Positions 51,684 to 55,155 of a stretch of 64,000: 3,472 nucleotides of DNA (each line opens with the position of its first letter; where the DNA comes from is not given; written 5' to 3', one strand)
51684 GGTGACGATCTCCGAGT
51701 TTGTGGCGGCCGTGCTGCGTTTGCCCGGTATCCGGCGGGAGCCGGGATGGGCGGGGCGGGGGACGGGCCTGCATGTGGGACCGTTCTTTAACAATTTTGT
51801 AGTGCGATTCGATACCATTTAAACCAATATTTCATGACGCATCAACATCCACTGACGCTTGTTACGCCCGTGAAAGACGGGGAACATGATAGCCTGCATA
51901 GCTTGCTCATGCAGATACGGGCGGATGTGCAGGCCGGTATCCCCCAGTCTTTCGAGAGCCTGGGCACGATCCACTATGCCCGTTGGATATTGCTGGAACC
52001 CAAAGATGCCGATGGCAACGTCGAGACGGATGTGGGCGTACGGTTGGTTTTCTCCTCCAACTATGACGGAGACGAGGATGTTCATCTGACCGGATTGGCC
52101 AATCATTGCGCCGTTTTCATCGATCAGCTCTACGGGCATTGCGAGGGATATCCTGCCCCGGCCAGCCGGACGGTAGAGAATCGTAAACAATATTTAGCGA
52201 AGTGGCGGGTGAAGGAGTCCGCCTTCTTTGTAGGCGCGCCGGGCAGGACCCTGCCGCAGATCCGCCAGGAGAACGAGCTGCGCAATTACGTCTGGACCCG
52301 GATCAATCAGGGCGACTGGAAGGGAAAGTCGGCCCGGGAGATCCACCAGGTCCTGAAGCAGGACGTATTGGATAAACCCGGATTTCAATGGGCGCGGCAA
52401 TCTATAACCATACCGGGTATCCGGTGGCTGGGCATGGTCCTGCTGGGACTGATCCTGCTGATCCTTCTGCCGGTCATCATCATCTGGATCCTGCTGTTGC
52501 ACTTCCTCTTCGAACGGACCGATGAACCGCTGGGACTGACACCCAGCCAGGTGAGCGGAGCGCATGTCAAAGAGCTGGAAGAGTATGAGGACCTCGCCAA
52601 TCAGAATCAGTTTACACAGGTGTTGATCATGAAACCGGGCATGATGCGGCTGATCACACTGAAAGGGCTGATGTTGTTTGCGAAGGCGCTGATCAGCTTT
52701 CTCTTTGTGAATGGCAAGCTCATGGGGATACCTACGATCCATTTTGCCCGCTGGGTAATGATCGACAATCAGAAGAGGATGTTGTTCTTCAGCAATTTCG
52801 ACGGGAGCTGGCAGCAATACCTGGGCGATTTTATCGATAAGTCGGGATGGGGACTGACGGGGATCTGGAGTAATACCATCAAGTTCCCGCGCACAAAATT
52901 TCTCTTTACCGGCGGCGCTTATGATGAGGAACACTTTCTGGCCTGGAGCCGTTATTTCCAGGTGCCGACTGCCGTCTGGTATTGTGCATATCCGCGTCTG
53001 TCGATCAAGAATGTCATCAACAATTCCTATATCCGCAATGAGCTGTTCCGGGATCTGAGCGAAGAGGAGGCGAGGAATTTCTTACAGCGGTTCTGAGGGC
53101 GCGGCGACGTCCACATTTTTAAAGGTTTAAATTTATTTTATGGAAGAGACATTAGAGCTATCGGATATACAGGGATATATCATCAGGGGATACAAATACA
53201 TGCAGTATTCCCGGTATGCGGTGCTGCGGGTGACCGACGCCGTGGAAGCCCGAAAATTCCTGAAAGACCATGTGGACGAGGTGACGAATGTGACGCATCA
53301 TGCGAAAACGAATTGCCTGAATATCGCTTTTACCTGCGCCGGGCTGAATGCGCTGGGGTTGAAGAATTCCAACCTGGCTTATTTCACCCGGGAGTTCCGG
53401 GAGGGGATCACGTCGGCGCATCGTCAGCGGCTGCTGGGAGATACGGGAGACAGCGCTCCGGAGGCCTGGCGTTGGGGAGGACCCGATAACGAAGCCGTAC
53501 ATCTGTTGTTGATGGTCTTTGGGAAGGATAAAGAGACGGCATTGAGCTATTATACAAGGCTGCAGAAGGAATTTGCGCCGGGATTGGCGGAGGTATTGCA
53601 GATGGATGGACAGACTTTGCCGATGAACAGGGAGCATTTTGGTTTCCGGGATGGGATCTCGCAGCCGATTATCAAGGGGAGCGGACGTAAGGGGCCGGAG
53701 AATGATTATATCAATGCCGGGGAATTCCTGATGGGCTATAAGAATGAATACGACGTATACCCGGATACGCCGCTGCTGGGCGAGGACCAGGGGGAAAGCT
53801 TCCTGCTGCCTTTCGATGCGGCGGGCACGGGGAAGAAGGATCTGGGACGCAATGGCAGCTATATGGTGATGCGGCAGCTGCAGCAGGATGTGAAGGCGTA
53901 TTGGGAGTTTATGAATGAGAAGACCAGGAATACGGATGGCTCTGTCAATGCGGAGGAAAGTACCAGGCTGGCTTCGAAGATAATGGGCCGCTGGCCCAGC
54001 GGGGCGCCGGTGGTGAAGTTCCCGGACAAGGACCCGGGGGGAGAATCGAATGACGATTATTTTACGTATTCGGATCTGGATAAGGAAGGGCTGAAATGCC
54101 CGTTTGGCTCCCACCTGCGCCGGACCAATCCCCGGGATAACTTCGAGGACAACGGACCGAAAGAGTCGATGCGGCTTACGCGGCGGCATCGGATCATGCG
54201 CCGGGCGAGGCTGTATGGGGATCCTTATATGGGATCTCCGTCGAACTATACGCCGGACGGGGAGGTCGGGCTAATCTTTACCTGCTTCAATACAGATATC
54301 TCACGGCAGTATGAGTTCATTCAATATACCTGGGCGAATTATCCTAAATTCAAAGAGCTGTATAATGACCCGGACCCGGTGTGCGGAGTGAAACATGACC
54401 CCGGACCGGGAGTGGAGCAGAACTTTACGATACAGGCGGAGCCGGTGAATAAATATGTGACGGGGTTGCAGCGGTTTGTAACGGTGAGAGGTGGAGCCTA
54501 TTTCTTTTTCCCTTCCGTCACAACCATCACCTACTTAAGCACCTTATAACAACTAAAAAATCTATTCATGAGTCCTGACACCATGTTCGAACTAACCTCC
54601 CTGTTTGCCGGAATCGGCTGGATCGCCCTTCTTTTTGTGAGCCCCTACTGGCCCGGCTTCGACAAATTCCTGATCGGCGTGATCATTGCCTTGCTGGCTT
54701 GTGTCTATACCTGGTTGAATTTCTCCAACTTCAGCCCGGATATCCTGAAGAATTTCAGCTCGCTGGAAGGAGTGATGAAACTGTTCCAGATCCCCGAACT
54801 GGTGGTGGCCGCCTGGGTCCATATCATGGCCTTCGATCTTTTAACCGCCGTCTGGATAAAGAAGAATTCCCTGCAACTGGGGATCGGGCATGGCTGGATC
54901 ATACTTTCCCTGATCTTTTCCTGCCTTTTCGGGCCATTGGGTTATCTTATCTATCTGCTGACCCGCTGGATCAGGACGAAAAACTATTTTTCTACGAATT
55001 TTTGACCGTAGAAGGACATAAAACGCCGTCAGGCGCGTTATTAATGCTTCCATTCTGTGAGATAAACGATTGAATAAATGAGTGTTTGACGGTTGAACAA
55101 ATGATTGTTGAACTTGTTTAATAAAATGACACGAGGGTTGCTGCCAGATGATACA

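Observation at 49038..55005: Candidate undescribed heme-enzyme system: membrane protein + GST-P450 fusion + duplicated His-domain protein + DyP peroxidase + ABA4-like protein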

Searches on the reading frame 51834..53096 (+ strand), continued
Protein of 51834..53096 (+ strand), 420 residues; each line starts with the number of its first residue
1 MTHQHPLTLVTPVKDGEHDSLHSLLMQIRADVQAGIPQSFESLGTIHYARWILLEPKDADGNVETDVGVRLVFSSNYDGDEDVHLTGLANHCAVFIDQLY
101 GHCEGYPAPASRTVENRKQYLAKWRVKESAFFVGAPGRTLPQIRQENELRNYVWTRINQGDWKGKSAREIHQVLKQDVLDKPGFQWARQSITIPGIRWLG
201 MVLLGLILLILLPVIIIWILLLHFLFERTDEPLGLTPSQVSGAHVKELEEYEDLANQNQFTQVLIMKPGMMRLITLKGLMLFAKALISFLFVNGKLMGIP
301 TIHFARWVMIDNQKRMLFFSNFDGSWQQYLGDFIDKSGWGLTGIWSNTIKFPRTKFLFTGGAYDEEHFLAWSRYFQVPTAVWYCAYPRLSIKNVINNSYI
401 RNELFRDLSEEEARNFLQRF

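Call 55: search_protein_families(library=pfam, proteins=[L088:4739-9601:+, L089:4805-9136:+, L090:6137-9067:+, L088:3051-4682:+, L089:3056-4744:+], max_evalue=0.01)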
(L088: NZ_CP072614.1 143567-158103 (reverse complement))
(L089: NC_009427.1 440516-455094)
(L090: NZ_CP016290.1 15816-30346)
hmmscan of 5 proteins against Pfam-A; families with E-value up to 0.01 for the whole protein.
L088:4739-9601:+ (1620 aa): 2 families
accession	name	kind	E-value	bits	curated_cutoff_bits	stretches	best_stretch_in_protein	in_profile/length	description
PF00067.27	p450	-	1.9e-06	27.4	22.8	1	214-435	209-430/462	Cytochrome P450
PF20628.3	Dyp_perox_C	-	0.00037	20.7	20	0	1512-1544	110-142/166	Dyp-type peroxidase, C-terminal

L089:4805-9136:+ (1443 aa): 2 families
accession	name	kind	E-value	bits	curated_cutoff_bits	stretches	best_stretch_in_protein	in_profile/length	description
PF20628.3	Dyp_perox_C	-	3.3e-05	24.1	20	1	1301-1379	78-141/166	Dyp-type peroxidase, C-terminal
PF00067.27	p450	-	0.00029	20.2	22.8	1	213-405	218-428/462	Cytochrome P450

L090:6137-9067:+ (976 aa): 0 families

L088:3051-4682:+ (543 aa): 6 families
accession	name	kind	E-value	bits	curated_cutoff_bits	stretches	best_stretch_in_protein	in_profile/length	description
PF07719.23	TPR_2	-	3.1e-08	33.6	27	0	415-448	1-34/34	Tetratricopeptide repeat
PF14559.12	TPR_19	-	9.3e-06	26.3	25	0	319-346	5-32/68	Tetratricopeptide repeat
PF13428.12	TPR_14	-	0.00032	21.5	23.5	0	319-346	15-42/44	Tetratricopeptide repeat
PF13432.12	TPR_16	-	0.00034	21.4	32.7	0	421-475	3-54/65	Tetratricopeptide repeat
PF00515.34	TPR_1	-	0.0027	17.9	27.8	0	392-413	12-33/34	Tetratricopeptide repeat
PF13181.12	TPR_8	-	0.0074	16.8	25.7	0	429-448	15-34/34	Tetratricopeptide repeat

L089:3056-4744:+ (562 aa): 12 families
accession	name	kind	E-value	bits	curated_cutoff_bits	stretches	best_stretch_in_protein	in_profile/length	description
PF14559.12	TPR_19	-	3.7e-10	40.4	25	1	470-532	4-68/68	Tetratricopeptide repeat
PF07719.23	TPR_2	-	2.9e-09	36.8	27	0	421-451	2-32/34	Tetratricopeptide repeat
PF00515.34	TPR_1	-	1.4e-08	34.6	27.8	0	421-451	2-32/34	Tetratricopeptide repeat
PF13414.12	TPR_11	-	2.6e-06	27.4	26.8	1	403-434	11-42/42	TPR repeat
PF13428.12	TPR_14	-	2.7e-06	28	23.5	0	396-427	11-42/44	Tetratricopeptide repeat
PF13432.12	TPR_16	-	1.2e-05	26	32.7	0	401-451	12-62/65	Tetratricopeptide repeat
PF13424.12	TPR_12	-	3.1e-05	24.5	30.1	1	422-482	5-70/77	Tetratricopeptide repeat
PF13431.12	TPR_17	-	9.1e-05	22.9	24.4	0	409-440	2-33/34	Tetratricopeptide repeat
PF13181.12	TPR_8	-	0.001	19.5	25.7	0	401-417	16-32/34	Tetratricopeptide repeat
PF13174.12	TPR_6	-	0.0011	19.9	26.3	0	463-489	6-32/33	Tetratricopeptide repeat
PF23914.1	TPR_CcmH_CycH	-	0.0025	18.1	42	0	376-417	40-81/158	Cytochrome c-type biogenesis protein H TPR domain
PF12895.13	ANAPC3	-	0.0034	18.1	27.2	0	400-450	3-52/82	Anaphase-promoting complex, cyclosome, subunit 3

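Call 60: search_solved_structures(query=L041:4695-6254:-, max_evalue=1)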
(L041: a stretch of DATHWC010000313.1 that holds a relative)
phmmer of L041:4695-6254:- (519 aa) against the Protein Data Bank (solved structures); distinct sequences matched with E-value up to 1: 7.
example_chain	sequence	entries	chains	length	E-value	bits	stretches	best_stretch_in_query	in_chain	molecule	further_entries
3e4w_A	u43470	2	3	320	3.2e-06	29.2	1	80-307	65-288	Putative uncharacterized protein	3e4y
3p6j_A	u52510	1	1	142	0.13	14.1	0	192-252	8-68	de novo designed beta-trefoil architecture with symmetric primary structure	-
2vky_B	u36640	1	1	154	0.23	13.2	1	263-333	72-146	TAIL PROTEIN, PIIGCN4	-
3o4c_A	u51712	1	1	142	0.56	11.9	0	205-252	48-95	de novo designed beta-trefoil architecture with symmetric primary structure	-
3o4b_A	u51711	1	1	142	0.72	11.6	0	203-254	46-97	de novo designed beta-trefoil architecture with symmetric primary structure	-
4m1a_A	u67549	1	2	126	0.73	11.5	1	464-514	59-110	Hypothetical protein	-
3p6i_A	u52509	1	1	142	1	11.1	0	203-254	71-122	de novo designed beta-trefoil architecture with symmetric primary structure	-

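Call 61: search_protein_families(library=pfam, proteins=[L070:8781-9920:+, L001:7143-7889:+, L001:5599-7137:+, L083:7543-9627:+, L090:2079-4277:+, L090:4274-5017:+, L078:2958-4595:+], max_evalue=0.01)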
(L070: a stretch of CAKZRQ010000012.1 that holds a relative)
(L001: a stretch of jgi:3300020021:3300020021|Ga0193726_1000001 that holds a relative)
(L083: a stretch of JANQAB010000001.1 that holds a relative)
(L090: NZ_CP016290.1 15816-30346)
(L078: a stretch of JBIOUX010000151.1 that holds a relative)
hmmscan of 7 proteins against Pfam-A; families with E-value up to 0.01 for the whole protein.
L070:8781-9920:+ (379 aa): 5 families
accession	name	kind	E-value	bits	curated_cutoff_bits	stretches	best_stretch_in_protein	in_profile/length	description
PF01370.27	Epimerase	-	2.1e-18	67.1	20.9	1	41-258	1-237/240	NAD dependent epimerase/dehydratase family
PF16363.11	GDP_Man_Dehyd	-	2e-05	24.7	27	0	42-74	1-33/332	GDP-mannose 4,6 dehydratase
PF05368.20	NmrA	-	2.4e-05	24.5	27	1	38-86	2-51/298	NmrA-like family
PF01073.25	3Beta_HSD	-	3e-05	23.6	22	1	132-243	111-222/280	3-beta hydroxysteroid dehydrogenase/isomerase family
PF07993.18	NAD_binding_4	-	0.00049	19.8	20.1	0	131-233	131-234/258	Male sterility protein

L001:7143-7889:+ (248 aa): 0 families

L001:5599-7137:+ (512 aa): 1 family
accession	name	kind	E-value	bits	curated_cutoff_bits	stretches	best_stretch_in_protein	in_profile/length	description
PF01734.28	Patatin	-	8.7e-18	65.6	27.7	1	53-362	1-190/191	Patatin-like phospholipase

L083:7543-9627:+ (694 aa): 1 family
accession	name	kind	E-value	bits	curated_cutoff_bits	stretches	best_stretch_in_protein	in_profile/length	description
PF12969.12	DUF3857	-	0.00016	22.2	24.6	1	148-227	80-160/170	Domain of Unknown Function with PDB structure (DUF3857)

L090:2079-4277:+ (732 aa): 2 families
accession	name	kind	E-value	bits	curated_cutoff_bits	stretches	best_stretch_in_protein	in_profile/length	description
PF12770.12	CHAT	-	5.6e-24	85.5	24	1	446-720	10-282/289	CHAT domain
PF13424.12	TPR_12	-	0.0075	16.9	30.1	0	254-311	16-75/77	Tetratricopeptide repeat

L090:4274-5017:+ (247 aa): 0 families

L078:2958-4595:+ (545 aa): 1 family
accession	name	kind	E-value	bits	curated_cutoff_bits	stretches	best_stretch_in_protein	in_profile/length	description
PF00067.27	p450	-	4.5e-16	59.1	22.8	1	323-515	212-430/462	Cytochrome P450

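Call 63: search_solved_structures(query=L041:4695-6254:-, max_evalue=0.001, show_alignments=1)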
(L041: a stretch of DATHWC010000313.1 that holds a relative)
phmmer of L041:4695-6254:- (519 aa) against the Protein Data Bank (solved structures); distinct sequences matched with E-value up to 0.001: 1.
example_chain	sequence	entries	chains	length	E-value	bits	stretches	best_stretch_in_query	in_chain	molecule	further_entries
3e4w_A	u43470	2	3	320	3.2e-06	29.2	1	80-307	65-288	Putative uncharacterized protein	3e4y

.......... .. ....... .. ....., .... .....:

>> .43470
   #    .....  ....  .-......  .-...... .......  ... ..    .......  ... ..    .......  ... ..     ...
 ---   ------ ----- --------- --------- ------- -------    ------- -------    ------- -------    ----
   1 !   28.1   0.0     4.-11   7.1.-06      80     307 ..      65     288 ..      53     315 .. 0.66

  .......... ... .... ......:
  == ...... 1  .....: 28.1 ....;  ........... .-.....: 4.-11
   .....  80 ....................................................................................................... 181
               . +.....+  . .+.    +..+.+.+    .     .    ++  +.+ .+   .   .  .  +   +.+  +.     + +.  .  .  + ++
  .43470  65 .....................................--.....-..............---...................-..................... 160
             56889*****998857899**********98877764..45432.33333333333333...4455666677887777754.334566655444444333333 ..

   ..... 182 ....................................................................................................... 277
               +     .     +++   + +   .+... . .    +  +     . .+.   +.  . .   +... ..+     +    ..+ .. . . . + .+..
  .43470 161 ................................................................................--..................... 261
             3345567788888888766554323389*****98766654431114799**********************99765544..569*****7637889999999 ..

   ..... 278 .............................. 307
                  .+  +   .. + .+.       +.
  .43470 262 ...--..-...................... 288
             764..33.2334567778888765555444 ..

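Call 67: search_solved_structures(query=A2, max_evalue=0.01)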
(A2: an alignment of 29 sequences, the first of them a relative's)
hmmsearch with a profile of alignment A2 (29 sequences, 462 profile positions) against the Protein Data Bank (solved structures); distinct sequences matched with E-value up to 0.01: 10.
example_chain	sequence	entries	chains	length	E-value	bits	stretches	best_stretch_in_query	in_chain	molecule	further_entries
3e4w_A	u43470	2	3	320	8e-12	47.8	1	80-299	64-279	Putative uncharacterized protein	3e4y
6pt7_A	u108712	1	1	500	1.9e-05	26.7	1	45-115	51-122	Catalase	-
1h6n_A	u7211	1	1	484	0.0002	23.4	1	45-115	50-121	CATALASE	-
1e93_A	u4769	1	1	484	0.0002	23.4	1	45-115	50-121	CATALASE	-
1m85_A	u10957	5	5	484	0.0002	23.4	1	45-115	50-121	catalase | CATALASE COMPOUND II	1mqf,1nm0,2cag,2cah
1h7k_A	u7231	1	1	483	0.0002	23.4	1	45-115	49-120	CATALASE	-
1m7s_A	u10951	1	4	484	0.0011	21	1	32-115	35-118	Catalase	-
3hb6_A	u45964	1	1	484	0.003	19.5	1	58-115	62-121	Catalase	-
2isa_A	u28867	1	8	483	0.0031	19.4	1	45-115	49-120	Catalase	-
9t0l_A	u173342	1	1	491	0.0042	19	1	32-115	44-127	Catalase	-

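Call 75: find_related_loci(query=A1, collection=viral_contigs, flank=8000)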
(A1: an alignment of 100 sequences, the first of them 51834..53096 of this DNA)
Query A1 (420 aa) in viral_contigs; peptide patterns used: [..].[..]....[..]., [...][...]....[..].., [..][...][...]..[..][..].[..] (x = any residue, [..] = any of these).
66 stretches matched a pattern; 4 encode a relative of the query (tblastn E <= 1e-3); 4 distinct loci.
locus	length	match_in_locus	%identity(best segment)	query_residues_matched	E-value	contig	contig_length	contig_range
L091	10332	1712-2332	36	22-413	8e-35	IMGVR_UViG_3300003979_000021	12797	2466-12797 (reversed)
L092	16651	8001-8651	34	196-413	2e-34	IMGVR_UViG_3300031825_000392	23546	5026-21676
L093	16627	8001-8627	35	212-418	1e-33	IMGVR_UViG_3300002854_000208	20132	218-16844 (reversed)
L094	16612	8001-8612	36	18-413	3e-33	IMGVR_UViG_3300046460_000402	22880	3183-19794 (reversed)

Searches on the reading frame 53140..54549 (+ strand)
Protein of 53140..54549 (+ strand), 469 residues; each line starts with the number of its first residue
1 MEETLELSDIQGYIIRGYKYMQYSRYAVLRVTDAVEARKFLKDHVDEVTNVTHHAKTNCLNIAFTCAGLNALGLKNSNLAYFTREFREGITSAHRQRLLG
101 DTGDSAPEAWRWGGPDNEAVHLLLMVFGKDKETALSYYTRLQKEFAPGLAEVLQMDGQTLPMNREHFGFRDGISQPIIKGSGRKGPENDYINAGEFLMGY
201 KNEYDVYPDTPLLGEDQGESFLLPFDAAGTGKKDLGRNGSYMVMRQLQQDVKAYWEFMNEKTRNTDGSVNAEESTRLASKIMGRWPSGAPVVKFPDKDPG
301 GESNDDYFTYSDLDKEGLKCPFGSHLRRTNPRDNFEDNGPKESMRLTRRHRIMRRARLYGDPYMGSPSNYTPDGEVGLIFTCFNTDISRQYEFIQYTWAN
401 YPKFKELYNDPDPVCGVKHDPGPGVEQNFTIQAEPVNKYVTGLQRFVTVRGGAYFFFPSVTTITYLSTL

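Call 3: search_protein_families(library=pfam, proteins=[window:53140-54549:+], max_evalue=0.1)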
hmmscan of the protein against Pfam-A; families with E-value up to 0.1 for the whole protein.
window:53140-54549:+ (469 aa): 2 families
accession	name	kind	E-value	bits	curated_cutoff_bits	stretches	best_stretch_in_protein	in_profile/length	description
PF21105.3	DyP_N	-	6.6e-10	39.8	27.5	1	30-159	38-161/163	DyP dimeric alpha+beta barrel domain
PF20628.3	Dyp_perox_C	-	6.5e-06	26.4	20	1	237-398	35-137/166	Dyp-type peroxidase, C-terminal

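Call 4: search_protein_families(library=ncbifam, proteins=[window:53140-54549:+], max_evalue=0.1)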
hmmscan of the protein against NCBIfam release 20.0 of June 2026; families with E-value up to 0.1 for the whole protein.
window:53140-54549:+ (469 aa): 2 families
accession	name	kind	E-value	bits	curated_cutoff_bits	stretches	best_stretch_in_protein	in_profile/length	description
TIGR01413.1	Dyp_perox_fam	superfamily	2.7e-30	105.8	100.5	1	119-461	95-321/323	Dyp-type peroxidase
TIGR01412.1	tat_substr_1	equivalog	3.3e-05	22.9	428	1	227-397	255-383/420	iron uptake transporter deferrochelatase/peroxidase subunit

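Call 7: search_solved_structures(query=window:53140-54549:+, max_evalue=0.01)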
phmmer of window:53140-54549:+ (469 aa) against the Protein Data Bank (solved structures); distinct sequences matched with E-value up to 0.01: 20.
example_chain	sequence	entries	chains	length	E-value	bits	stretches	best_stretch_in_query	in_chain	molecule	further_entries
8re3_A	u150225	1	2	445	1.3e-49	172.4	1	5-468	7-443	Peroxidase, putative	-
8re2_A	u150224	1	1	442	9.7e-49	169.5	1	5-468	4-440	Peroxidase, putative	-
7anv_A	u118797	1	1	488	6.7e-40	140.4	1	60-463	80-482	ancestral D-type dye decolorizing peroxidase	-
2d3q_A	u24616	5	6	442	9.3e-32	113.5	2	234-464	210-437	Decolorizing Peroxidase | DyP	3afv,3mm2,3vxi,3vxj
3mm1_A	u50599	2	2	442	4.7e-31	111.2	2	234-464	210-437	DyP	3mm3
7d8m_A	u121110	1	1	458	3.4e-30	108.4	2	237-464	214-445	Dye-decolorizing peroxidase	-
5c2i_A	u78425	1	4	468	4.4e-30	108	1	87-463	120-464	Alr1585 protein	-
4au9_A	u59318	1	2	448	1.2e-29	106.6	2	238-463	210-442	DYP-TYPE PEROXIDASE I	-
6fsk_A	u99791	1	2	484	2.4e-29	105.6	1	58-463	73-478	DyP-type peroxidase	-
6fsl_A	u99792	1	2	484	6e-29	104.3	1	59-463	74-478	DyP-type peroxidase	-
4w7j_A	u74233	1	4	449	8.4e-29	103.8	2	238-463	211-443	Dye-decolorizing peroxidase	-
4uzi_A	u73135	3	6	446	9.3e-29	103.6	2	238-463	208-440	DYE-DECOLORIZING PEROXIDASE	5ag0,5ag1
4w7k_A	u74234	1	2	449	1.1e-28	103.4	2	238-463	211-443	Dye-decolorizing peroxidase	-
4g2c_A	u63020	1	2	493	1.1e-28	103.4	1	164-462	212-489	DyP2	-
4w7l_A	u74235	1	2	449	4.2e-28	101.5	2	238-463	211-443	Dye-decolorizing peroxidase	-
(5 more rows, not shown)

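Call 39: search_protein_families(library=padloc, proteins=[window:53140-54549:+], max_evalue=0.001)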
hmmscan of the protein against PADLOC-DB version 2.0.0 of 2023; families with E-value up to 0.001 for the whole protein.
window:53140-54549:+ (469 aa): 0 families

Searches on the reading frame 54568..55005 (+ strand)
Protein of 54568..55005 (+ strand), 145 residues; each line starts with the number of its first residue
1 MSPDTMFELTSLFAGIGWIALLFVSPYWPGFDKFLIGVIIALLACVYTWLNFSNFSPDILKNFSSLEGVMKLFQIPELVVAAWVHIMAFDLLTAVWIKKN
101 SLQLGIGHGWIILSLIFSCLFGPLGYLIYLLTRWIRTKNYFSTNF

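Call 3: search_protein_families(library=pfam, proteins=[window:54568-55005:+], max_evalue=0.1)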
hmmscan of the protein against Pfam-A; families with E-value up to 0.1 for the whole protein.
window:54568-55005:+ (145 aa): 1 family
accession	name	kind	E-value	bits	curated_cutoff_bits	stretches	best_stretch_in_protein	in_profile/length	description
PF14108.11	ABA4-like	-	1.9e-21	77.2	27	1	5-129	1-127/127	ABA DEFICIENT 4-like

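Call 4: search_protein_families(library=ncbifam, proteins=[window:54568-55005:+], max_evalue=0.1)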
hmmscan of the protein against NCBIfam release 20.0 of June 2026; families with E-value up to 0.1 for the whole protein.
window:54568-55005:+ (145 aa): 0 families

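Call 39: search_protein_families(library=padloc, proteins=[window:54568-55005:+], max_evalue=0.001)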
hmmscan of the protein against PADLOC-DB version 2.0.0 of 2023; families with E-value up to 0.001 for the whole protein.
window:54568-55005:+ (145 aa): 0 families
